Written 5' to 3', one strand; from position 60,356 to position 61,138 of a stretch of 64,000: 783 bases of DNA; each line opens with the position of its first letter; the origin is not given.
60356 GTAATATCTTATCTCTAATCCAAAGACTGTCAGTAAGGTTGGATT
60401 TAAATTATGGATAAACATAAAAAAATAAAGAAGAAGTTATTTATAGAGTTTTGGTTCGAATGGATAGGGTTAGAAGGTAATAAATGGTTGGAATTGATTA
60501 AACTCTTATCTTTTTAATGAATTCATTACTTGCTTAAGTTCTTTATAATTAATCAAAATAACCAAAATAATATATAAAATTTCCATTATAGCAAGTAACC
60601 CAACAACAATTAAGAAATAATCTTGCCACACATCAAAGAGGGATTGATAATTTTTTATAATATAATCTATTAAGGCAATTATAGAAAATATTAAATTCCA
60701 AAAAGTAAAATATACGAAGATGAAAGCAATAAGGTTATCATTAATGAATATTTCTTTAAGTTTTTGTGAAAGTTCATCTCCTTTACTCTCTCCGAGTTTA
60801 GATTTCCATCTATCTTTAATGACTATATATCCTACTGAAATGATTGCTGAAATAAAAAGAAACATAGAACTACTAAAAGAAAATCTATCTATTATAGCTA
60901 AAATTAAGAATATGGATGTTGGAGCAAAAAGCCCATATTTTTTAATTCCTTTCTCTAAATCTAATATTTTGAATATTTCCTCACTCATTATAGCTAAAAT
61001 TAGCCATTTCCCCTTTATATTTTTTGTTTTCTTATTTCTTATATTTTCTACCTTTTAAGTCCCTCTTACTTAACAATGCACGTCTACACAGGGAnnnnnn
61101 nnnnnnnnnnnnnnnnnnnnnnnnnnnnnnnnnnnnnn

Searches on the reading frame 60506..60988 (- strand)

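Call 3: search_protein_families(library=pfam, proteins=[window:60506-60988:-], max_evalue=1)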
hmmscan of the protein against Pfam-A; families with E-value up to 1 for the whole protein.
window:60506-60988:- (160 aa): 1 family
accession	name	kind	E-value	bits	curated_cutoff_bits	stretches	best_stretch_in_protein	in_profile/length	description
PF16101.10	PRIMA1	-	0.28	11.4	38.6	0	120-153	93-125/158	Proline-rich membrane anchor 1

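Call 4: search_protein_families(library=ncbifam, proteins=[window:60506-60988:-], max_evalue=1)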
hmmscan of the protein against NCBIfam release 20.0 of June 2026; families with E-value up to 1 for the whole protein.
window:60506-60988:- (160 aa): 0 families

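Call 5: search_protein_families(library=padloc, proteins=[window:60506-60988:-], max_evalue=1)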
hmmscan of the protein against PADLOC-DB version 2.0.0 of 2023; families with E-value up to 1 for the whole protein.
window:60506-60988:- (160 aa): 0 families
